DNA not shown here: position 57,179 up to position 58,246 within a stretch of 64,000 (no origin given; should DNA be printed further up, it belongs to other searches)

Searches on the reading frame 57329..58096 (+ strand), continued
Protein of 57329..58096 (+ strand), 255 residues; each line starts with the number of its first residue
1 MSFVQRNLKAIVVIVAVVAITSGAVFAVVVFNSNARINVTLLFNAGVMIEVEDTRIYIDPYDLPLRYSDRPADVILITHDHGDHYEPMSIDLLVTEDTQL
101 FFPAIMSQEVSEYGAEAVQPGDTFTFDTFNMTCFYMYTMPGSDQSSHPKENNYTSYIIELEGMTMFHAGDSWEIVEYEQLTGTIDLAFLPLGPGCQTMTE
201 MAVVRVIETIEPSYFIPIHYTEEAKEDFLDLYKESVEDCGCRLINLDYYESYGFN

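Call 55: find_encoding_contigs(protein=P0026, flank=8000, max_places=2)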
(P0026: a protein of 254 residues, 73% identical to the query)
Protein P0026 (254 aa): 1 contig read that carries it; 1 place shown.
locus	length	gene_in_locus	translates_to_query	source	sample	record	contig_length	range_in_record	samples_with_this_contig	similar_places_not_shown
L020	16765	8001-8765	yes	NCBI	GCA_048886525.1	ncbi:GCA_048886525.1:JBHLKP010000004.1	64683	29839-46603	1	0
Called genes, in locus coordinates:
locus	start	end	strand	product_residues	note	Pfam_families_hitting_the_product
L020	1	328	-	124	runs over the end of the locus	PF01842:ACT (faint), PF13291:ACT_4 (faint), PF19571:ACT_8 (weak), PF22629:ACT_AHAS_ss (faint)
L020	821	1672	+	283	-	PF03446:NAD_binding_2, PF03807:F420_oxidored, PF14748:P5CR_dimer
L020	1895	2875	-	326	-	PF04909:Amidohydro_2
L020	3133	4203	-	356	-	PF01978:TrmB (weak), PF12802:MarR_2 (weak)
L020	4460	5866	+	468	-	PF00668:Condensation, PF07247:AATase (faint), PF16911:PapA_C (weak)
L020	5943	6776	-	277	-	-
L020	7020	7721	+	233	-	-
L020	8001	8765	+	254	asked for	PF12706:Lactamase_B_2, PF13483:Lactamase_B_3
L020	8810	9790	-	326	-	PF01699:Na_Ca_ex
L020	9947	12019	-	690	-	PF25778:DUF7948, PF06739:SBBP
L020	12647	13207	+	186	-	PF23951:DUF7282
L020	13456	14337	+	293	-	-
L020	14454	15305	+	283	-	PF00561:Abhydrolase_1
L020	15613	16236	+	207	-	PF08477:Roc (faint), PF00071:Ras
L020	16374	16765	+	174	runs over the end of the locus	PF06966:DUF1295 (weak), PF04191:PEMT, PF01222:ERG4_ERG24 (weak), PF04140:ICMT (weak)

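Call 75: search_protein_families(library=pfam, proteins=[L020:7020-7721:+], max_evalue=0.01)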
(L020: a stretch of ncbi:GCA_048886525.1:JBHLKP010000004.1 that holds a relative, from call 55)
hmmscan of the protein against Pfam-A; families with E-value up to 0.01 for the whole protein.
L020:7020-7721:+ (233 aa): 1 family
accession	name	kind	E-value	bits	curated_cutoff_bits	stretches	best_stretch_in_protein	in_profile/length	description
PF04191.18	PEMT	-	0.00021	22.1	25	1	131-206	28-104/105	Phospholipid methyltransferase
